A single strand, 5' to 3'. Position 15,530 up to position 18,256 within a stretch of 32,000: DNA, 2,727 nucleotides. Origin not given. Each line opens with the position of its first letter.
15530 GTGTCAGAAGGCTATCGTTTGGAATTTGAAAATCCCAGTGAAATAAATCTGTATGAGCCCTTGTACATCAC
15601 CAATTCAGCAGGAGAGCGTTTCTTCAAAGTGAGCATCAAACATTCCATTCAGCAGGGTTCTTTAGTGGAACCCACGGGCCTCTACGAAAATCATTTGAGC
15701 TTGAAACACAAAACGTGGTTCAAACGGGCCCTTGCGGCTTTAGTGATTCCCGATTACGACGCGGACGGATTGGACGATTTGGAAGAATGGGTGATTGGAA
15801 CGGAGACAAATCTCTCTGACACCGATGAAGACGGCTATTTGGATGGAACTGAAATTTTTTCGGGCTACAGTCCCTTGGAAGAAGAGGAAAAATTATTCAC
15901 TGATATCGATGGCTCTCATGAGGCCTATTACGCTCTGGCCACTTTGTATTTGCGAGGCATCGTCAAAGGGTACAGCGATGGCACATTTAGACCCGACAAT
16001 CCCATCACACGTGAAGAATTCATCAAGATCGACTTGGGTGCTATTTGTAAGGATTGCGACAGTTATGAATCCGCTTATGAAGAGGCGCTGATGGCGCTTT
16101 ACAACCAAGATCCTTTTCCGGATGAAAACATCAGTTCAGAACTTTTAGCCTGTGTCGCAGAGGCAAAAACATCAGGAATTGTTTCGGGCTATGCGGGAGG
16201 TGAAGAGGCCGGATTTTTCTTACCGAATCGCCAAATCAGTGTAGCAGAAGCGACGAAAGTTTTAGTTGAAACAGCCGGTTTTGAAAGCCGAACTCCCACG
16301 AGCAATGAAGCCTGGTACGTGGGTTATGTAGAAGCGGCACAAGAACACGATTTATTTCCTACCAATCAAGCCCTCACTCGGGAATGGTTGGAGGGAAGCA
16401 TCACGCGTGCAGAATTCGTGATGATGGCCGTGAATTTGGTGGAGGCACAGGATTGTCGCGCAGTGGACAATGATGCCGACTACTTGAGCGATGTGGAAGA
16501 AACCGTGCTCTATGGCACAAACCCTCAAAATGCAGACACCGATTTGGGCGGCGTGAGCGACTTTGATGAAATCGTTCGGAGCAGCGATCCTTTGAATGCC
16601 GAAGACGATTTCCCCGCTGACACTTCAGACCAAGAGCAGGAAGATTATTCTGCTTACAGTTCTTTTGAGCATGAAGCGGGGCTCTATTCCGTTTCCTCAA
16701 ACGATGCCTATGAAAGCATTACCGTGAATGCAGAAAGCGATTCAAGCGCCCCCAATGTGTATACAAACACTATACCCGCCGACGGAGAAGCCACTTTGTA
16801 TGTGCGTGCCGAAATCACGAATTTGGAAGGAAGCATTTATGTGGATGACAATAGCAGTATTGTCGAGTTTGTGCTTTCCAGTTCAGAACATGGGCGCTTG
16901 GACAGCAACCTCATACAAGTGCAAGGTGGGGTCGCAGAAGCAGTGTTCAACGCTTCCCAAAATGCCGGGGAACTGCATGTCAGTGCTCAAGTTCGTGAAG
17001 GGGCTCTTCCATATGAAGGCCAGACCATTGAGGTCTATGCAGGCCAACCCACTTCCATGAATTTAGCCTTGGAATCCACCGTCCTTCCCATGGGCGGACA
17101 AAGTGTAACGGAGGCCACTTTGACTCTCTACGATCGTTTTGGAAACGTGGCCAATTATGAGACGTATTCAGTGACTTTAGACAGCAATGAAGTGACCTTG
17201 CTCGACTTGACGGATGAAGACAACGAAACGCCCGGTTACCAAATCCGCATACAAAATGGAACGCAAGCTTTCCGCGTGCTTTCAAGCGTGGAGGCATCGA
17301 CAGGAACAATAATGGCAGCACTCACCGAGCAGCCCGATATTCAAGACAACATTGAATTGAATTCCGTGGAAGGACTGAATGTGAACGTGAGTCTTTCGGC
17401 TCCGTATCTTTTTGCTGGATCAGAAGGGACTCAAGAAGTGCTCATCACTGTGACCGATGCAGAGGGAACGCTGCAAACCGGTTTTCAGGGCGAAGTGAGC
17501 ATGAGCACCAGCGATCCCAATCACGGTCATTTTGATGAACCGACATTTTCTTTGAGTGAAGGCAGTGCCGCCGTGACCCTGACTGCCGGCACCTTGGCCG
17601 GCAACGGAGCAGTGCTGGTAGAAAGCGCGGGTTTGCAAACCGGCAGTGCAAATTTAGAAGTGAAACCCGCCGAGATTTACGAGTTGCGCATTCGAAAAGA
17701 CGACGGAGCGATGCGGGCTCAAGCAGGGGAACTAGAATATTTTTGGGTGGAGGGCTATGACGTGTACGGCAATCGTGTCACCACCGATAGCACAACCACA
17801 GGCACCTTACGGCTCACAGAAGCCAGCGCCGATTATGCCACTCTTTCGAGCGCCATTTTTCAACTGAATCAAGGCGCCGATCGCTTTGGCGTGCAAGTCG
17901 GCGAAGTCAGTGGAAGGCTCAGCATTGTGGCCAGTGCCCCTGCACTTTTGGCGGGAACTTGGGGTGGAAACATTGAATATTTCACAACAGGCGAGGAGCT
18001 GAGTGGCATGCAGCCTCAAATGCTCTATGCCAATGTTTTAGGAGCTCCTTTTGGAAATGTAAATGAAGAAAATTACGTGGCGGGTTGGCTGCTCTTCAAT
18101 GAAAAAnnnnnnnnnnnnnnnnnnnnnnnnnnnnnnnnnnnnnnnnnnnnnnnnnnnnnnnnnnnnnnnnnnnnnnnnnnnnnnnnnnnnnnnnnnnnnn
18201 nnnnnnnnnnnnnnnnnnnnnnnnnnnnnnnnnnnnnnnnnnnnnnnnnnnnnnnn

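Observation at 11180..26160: A single ~15-kb gene (about 4,990 codons) for a mosaic cell-surface protein, broken once at an A5 run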

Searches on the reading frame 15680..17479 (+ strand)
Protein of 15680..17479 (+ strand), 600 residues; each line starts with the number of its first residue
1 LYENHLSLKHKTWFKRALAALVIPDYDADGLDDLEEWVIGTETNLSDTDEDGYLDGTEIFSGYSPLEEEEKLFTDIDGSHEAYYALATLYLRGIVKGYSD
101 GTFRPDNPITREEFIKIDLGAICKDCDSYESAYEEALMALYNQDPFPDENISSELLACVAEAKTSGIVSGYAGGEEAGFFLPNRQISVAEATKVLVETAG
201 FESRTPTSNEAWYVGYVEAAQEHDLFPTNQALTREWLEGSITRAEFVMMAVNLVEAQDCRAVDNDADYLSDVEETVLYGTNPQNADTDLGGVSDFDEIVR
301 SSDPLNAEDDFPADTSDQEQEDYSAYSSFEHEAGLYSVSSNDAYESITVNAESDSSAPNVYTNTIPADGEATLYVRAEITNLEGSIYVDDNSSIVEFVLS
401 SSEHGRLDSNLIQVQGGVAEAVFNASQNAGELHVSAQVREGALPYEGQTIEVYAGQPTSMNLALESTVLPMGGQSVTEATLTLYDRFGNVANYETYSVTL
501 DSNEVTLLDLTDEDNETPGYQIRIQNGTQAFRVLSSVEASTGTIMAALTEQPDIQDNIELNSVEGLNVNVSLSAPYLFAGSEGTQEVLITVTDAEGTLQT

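Call 41: search_protein_families(library=pfam, proteins=[window:15680-17479:+], max_evalue=0.1)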
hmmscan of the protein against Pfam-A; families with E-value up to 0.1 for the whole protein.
window:15680-17479:+ (600 aa): 5 families
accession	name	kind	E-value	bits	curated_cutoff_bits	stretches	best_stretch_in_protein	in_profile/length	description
PF00395.25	SLH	-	3.8e-21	75.2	20.8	1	73-115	2-44/44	S-layer homology domain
PF09134.16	Invasin_D3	-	6.1e-06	27.1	33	1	356-450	5-93/98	Invasin, domain 3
PF12245.14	Big_3_2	-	0.027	15.1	23.3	1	398-502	27-122/122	Bacterial Ig-like domain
PF02369.22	Big_1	-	0.081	13.5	34.9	0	359-441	5-83/93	Bacterial Ig-like domain (group 1)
PF25257.1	DUF7858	-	0.091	13.2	27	0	225-249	92-116/170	Family of unknown function (DUF7858)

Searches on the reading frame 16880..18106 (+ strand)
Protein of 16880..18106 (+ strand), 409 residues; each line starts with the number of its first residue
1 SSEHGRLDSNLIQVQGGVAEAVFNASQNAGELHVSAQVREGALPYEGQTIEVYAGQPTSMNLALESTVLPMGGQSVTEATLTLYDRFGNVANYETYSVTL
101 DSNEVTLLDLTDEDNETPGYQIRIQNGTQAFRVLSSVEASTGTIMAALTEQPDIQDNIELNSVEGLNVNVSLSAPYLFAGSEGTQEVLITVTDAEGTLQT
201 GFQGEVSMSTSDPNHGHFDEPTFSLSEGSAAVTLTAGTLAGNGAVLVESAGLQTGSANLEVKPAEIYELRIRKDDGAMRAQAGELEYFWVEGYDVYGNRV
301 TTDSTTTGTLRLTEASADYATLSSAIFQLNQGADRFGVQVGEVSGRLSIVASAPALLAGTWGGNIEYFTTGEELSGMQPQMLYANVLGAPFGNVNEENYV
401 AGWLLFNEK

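Call 41: search_protein_families(library=pfam, proteins=[window:16880-18106:+], max_evalue=0.1)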
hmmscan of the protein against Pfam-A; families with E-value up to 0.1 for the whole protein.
window:16880-18106:+ (409 aa): 3 families
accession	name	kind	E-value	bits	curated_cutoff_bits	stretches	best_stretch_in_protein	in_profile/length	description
PF09134.16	Invasin_D3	-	1.7e-07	32.1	33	1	177-258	14-90/98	Invasin, domain 3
PF18565.7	Glyco_hydro2_C5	-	9.2e-07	29.1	32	1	179-256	12-101/103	Glycoside hydrolase family 2 C-terminal domain 5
PF12245.14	Big_3_2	-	0.053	14.1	23.3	0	12-102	41-122/122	Bacterial Ig-like domain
